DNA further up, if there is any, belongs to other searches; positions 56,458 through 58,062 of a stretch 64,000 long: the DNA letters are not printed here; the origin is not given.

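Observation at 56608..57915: MCP signalling domain fused to PilZ at the end of the pilus cluster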

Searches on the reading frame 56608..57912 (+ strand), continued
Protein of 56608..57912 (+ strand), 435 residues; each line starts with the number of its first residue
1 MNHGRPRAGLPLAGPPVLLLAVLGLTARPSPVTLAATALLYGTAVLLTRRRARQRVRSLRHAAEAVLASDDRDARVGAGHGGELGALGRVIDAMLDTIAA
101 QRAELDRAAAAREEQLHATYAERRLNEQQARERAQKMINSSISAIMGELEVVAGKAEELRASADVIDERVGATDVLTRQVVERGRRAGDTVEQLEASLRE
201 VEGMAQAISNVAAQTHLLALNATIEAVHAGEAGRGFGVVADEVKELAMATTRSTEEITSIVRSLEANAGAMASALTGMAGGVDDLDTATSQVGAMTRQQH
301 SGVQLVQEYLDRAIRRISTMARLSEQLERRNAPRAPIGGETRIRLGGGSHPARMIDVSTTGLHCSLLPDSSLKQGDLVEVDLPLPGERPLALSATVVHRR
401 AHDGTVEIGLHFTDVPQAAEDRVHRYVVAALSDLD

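Call 14: find_encoding_contigs(protein=P0007, flank=10000, max_places=3)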
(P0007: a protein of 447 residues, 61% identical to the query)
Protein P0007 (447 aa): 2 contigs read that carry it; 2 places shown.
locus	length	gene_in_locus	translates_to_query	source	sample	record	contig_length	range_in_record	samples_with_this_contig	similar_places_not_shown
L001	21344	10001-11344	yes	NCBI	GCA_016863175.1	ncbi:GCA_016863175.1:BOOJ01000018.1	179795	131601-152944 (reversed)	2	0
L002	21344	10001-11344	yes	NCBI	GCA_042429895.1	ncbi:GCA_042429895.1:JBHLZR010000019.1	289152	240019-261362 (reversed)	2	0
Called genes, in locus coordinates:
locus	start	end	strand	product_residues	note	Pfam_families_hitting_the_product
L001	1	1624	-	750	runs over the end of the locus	-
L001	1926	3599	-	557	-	PF09852:DUF2079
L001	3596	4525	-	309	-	PF04203:Sortase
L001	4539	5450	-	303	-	-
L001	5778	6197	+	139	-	-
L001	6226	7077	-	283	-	PF04203:Sortase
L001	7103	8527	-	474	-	-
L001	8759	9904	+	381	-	PF02771:Acyl-CoA_dh_N, PF02770:Acyl-CoA_dh_M, PF00441:Acyl-CoA_dh_1, PF08028:Acyl-CoA_dh_2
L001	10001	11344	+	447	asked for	PF00015:MCPsignal, PF07238:PilZ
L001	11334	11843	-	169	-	-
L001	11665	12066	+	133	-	-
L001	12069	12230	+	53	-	-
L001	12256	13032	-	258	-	PF00561:Abhydrolase_1, PF12146:Hydrolase_4, PF12697:Abhydrolase_6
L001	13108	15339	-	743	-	PF00989:PAS (weak), PF01590:GAF, PF13185:GAF_2, PF07228:SpoIIE, PF13581:HATPase_c_2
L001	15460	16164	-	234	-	PF01325:Fe_dep_repress, PF12802:MarR_2 (weak), PF02742:Fe_dep_repr_C, PF04023:FeoA (weak)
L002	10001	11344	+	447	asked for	PF00015:MCPsignal, PF07238:PilZ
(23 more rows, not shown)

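Call 15: find_encoding_contigs(protein=P0003, flank=10000, max_places=2)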
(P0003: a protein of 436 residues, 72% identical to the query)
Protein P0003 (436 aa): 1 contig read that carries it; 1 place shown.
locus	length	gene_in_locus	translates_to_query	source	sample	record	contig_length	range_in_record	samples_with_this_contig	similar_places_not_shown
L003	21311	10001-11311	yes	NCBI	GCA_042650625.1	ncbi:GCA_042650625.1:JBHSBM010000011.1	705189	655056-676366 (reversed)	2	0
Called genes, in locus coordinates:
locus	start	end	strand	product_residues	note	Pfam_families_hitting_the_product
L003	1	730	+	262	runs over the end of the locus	PF06750:A24_N_bact, PF01478:Peptidase_A24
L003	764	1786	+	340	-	PF11104:PilM_2, PF14450:FtsA, PF25216:Volactin (weak)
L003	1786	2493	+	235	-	-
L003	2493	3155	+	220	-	PF04612:T2SSM (weak), PF04350:PilO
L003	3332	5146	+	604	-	PF07963:N_methyl (weak), PF00801:PKD (faint), PF05345:He_PIG, PF17963:Big_9 (faint), PF24908:Ig_SIBA-E_2nd (faint), PF05345:He_PIG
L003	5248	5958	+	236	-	-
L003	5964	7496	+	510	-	PF14200:RicinB_lectin_2 (faint), PF00652:Ricin_B_lectin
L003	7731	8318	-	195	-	PF04978:MST, PF12867:DinB_2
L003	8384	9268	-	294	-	PF00561:Abhydrolase_1, PF12146:Hydrolase_4 (faint), PF12697:Abhydrolase_6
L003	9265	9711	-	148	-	PF12728:HTH_17, PF21531:Rv2175c_wHTH (faint), PF00376:MerR (weak)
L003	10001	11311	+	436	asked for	PF00015:MCPsignal, PF07238:PilZ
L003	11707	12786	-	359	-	-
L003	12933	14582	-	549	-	PF01061:ABC2_membrane, PF12698:ABC2_membrane_3, PF01061:ABC2_membrane, PF12679:ABC2_membrane_2 (weak), PF12698:ABC2_membrane_3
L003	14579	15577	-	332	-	PF00005:ABC_tran, PF13304:AAA_21 (weak), PF26919:ABC-like_C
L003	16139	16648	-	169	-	-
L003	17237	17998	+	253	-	-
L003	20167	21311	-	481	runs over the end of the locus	PF13006:Nterm_IS4, PF01609:DDE_Tnp_1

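Call 16: find_encoding_contigs(protein=P0012, flank=10000, max_places=2)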
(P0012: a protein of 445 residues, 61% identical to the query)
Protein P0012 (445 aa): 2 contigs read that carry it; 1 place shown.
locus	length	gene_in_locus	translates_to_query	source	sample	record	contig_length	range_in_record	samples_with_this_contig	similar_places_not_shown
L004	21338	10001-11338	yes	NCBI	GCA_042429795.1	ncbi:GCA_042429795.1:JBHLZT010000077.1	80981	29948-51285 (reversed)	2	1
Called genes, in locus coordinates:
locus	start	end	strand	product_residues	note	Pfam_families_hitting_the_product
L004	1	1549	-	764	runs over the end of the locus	-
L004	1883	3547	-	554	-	PF09852:DUF2079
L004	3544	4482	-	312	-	PF04203:Sortase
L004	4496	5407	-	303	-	-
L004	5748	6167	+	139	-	-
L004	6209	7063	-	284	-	PF04203:Sortase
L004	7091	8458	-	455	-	-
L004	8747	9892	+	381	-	PF02771:Acyl-CoA_dh_N, PF02770:Acyl-CoA_dh_M, PF00441:Acyl-CoA_dh_1, PF08028:Acyl-CoA_dh_2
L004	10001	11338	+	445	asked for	PF00015:MCPsignal, PF07238:PilZ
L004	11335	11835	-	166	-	-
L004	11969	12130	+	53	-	-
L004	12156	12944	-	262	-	PF00561:Abhydrolase_1, PF12146:Hydrolase_4, PF12697:Abhydrolase_6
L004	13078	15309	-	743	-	PF00989:PAS (weak), PF08447:PAS_3 (weak), PF13426:PAS_9 (faint), PF01590:GAF, PF13185:GAF_2, PF07228:SpoIIE, PF13581:HATPase_c_2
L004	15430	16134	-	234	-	PF01325:Fe_dep_repress, PF12802:MarR_2 (weak), PF02742:Fe_dep_repr_C, PF04023:FeoA (weak)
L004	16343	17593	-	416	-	PF05977:MFS_3, PF07690:MFS_1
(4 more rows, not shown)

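Call 23: find_encoding_contigs(protein=P0005, flank=10000, max_places=2)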
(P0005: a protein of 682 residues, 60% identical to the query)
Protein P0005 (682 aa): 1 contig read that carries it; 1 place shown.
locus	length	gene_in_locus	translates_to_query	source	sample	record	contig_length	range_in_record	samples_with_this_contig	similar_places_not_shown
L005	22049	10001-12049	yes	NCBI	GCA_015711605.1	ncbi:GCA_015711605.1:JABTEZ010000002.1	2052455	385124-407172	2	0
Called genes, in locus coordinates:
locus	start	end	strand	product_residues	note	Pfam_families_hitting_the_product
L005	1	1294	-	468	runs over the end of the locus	PF00324:AA_permease, PF13520:AA_permease_2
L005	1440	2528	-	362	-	PF13433:Peripla_BP_5, PF13458:Peripla_BP_6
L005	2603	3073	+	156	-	PF01047:MarR, PF12802:MarR_2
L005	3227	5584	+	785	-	PF00990:GGDEF, PF00563:EAL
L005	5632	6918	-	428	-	PF02812:ELFV_dehydrog_N, PF00208:ELFV_dehydrog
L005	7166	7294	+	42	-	-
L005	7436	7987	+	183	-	-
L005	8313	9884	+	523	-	PF25077:DUF7800, PF09423:PhoD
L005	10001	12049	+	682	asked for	PF05228:CHASE4, PF00672:HAMP (weak), PF00015:MCPsignal, PF07238:PilZ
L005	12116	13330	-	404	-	PF00202:Aminotran_3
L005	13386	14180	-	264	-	PF19420:DDAH_eukar (faint)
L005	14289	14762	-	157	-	PF13404:HTH_AsnC-type, PF13412:HTH_24, PF01037:AsnC_trans_reg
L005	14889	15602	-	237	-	PF19365:DUF5941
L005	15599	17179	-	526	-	PF01066:CDP-OH_P_transf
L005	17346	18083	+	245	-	PF11967:RecO_N, PF02565:RecO_C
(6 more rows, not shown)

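Call 24: find_encoding_contigs(protein=P0001, flank=10000, max_places=2)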
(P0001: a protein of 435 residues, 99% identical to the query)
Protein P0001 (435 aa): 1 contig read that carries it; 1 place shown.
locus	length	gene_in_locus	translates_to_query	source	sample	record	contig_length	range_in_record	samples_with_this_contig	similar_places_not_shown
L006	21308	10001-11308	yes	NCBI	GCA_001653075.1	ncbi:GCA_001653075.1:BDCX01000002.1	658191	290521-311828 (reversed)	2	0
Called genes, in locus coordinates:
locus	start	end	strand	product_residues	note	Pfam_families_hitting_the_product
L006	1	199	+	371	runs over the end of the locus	PF00437:T2SSE, PF13401:AAA_22 (faint)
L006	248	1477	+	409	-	PF28597:T2SSF_N, PF00482:T2SSF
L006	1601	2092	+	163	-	PF07963:N_methyl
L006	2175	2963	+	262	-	PF06750:A24_N_bact, PF01478:Peptidase_A24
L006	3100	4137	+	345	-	PF11104:PilM_2, PF14450:FtsA, PF25216:Volactin (weak)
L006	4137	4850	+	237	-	-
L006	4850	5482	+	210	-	PF04612:T2SSM (weak), PF04350:PilO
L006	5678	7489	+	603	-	PF07963:N_methyl (weak), PF05345:He_PIG, PF24908:Ig_SIBA-E_2nd (faint), PF05345:He_PIG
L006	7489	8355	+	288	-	-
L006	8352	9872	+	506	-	PF14200:RicinB_lectin_2 (faint), PF00652:Ricin_B_lectin (weak)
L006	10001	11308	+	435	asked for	PF00015:MCPsignal, PF07238:PilZ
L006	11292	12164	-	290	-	PF20240:DUF6597, PF00165:HTH_AraC (faint), PF12833:HTH_18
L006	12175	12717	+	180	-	PF11716:MDMPI_N (weak)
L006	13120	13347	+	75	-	PF09957:VapB_antitoxin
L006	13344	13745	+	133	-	PF01850:PIN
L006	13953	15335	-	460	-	PF01816:LRV (faint), PF25591:LRV_2 (faint), PF02985:HEAT (faint)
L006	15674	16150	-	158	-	PF00877:NLPC_P60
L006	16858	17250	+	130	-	PF00072:Response_reg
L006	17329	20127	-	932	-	PF13191:AAA_16, PF13424:TPR_12 (faint), PF00196:GerE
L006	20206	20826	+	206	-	PF01810:LysE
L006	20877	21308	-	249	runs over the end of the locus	PF00561:Abhydrolase_1 (weak), PF12146:Hydrolase_4 (weak), PF12697:Abhydrolase_6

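Call 26: search_solved_structures(query=window:56608-57912:+, max_evalue=0.001, show_alignments=3)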
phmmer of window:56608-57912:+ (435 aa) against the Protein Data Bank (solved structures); distinct sequences matched with E-value up to 0.001: 13.
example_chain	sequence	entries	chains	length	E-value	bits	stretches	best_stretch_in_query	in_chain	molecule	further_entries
3g67_A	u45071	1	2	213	1.7e-16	63.6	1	158-311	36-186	Methyl-accepting chemotaxis protein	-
3g6b_A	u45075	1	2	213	5.1e-16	62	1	158-310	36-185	Methyl-accepting chemotaxis protein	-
6s18_A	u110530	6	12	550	3.4e-14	56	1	56-291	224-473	Aromatic acid chemoreceptor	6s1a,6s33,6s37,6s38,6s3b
3ja6_H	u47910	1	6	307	9.1e-14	54.6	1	176-279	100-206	Methyl-accepting chemotaxis protein 2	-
4jpb_B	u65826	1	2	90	3.5e-13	52.7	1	189-264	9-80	Methyl-accepting chemotaxis protein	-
3ur1_C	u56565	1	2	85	3.8e-13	52.6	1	191-264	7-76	Methyl-accepting chemotaxis protein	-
2ch7_A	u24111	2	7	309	4.5e-13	52.3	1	162-286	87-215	METHYL-ACCEPTING CHEMOTAXIS PROTEIN | Methyl-accepting chemotaxis protein 2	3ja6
2ch7_B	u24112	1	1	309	5.4e-13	52.1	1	153-278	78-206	METHYL-ACCEPTING CHEMOTAXIS PROTEIN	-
1qu7_A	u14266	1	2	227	8.3e-11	44.9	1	148-264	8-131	METHYL-ACCEPTING CHEMOTAXIS PROTEIN I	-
3zx6_A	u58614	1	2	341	1.1e-10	44.5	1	149-264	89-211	HAMP, METHYL-ACCEPTING CHEMOTAXIS PROTEIN I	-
8c5v_I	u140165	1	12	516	3e-09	39.7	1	148-280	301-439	Methyl-accepting chemotaxis protein I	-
6s1k_E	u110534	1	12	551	1.4e-08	37.5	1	147-292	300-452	Methyl-accepting chemotaxis protein I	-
31cj_A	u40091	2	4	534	5.1e-08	35.7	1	129-305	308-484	Aerotaxis receptor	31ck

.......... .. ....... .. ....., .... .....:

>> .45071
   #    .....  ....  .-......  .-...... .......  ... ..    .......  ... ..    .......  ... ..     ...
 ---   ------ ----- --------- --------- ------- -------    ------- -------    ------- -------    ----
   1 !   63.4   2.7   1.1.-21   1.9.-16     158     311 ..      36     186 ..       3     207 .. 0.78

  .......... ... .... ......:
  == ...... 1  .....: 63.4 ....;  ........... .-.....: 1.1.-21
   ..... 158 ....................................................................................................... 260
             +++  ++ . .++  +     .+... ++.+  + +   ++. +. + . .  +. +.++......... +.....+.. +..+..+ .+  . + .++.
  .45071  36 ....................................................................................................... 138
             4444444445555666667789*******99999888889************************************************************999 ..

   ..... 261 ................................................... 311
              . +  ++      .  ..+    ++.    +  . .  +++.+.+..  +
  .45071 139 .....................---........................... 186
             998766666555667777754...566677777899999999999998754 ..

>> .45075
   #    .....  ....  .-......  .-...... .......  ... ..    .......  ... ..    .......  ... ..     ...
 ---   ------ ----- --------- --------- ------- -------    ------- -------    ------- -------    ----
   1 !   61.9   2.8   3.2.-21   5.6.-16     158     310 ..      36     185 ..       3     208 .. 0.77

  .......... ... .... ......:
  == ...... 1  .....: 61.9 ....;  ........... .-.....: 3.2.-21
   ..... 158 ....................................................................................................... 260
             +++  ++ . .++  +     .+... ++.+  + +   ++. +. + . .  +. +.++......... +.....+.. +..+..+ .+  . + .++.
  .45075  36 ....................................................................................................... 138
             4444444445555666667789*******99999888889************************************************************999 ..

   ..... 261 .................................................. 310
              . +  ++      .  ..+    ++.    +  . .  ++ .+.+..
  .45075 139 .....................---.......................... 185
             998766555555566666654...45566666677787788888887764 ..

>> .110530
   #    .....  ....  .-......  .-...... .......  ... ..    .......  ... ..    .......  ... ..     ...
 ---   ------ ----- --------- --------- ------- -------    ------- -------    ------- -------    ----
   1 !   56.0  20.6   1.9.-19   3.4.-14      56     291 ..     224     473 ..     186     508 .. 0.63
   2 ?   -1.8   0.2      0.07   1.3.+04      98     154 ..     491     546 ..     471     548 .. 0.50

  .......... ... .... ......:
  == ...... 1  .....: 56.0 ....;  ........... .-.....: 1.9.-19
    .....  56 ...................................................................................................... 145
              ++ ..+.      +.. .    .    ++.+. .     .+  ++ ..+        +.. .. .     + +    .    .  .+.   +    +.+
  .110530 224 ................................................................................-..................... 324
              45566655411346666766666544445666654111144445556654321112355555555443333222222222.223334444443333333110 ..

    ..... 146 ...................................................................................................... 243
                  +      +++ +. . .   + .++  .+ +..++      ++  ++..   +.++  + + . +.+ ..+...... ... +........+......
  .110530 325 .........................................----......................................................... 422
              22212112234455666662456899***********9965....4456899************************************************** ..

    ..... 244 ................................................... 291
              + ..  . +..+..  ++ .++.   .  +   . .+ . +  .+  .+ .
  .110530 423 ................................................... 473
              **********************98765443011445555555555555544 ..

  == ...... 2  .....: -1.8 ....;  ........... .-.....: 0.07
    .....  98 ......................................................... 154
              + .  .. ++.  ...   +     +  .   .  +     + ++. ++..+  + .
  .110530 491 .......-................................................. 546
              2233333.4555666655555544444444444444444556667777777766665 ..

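Call 31: find_related_loci(query=A1, collection=genome_contigs, flank=10000)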
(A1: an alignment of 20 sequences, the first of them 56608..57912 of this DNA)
Query A1 (435 aa) in genome_contigs; peptide patterns used: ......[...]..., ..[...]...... (x = any residue, [..] = any of these).
600 stretches matched a pattern (row limit reached: there are more); 589 encode a relative of the query (tblastn E <= 1e-3); the best 80 are kept; 80 distinct loci.
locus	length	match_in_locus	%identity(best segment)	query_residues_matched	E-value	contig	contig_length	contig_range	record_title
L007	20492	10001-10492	39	148-304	4e-23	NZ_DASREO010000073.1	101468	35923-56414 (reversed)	MAG: Bradyrhizobium sp. isolate SMAG_U10008 k141_169120, whole genome shotgun sequence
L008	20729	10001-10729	36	17-265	1e-22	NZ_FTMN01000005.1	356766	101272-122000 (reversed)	Marinobacterium stanieri strain DSM 7027, whole genome shotgun sequence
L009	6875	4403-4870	42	149-304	2e-22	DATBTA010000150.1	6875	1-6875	MAG TPA_asm: Pseudolabrys sp. isolate SMAG_U4171 k141_437868, whole genome shotgun sequence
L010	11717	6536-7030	33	149-313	9e-22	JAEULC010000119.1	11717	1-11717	MAG: Rhodospirillales bacterium isolate new MAG-111 k141_2318683, whole genome shotgun sequence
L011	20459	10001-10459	42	149-301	1e-21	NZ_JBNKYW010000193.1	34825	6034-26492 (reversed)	MAG: Roseibium sp. isolate D1D2.bin.12.orig k141_1550329, whole genome shotgun sequence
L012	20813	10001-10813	28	53-322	1e-21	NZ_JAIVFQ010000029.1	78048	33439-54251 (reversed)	Nostoc favosum CHAB5714 strain CHAB 5714 NODE_29_length_78048_cov_81.313690, whole genome shotgun sequence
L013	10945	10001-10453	36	149-299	5e-21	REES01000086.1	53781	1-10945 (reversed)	MAG: Rhodospirillales bacterium isolate PLM2.Bin51 NODE_454_length_53781_cov_31.6193, whole genome shotgun sequence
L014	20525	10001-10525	33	147-321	4e-21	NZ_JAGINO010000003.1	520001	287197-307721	Azospirillum picis strain IMMIB TAR-3 Ga0451089_03, whole genome shotgun sequence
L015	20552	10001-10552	33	138-321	6e-21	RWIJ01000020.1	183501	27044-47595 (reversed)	Azospirillum sp. 412522 scaffold_20_size183501, whole genome shotgun sequence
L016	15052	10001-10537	34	149-327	7e-21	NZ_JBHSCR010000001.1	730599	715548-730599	Kordiimonas lipolytica strain CGMCC 1.15304 soapdenovo_K_83_1, whole genome shotgun sequence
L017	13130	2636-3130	32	149-313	9e-21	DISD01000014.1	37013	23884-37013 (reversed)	MAG TPA_asm: Rhodospirillaceae bacterium UBA6219 UBA6219_contig_9902, whole genome shotgun sequence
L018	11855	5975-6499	36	109-286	8e-21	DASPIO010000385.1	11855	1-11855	MAG TPA_asm: Azospirillum sp. isolate SMAG_U11985 k141_17811, whole genome shotgun sequence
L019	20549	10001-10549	35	150-328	9e-21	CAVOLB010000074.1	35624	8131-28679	MAG: uncultured Alphaproteobacteria bacterium isolate MFD10097.bin.1.22 genome assembly, contig: contig_20711, whole gen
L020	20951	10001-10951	31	34-318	1e-20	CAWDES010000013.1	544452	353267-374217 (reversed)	MAG: uncultured Alphaproteobacteria bacterium isolate MFD05513.bin.2.36 genome assembly, contig: contig_5994, whole geno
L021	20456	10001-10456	36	148-299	1e-20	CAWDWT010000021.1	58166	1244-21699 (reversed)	MAG: uncultured Alphaproteobacteria bacterium isolate MFD05841.bin.2.12 genome assembly, contig: contig_73431, whole gen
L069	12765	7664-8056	39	137-267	1e-17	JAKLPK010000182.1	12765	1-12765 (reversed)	MAG: Cellulomonas sp. isolate bin N1.63 k141_204788, whole genome shotgun sequence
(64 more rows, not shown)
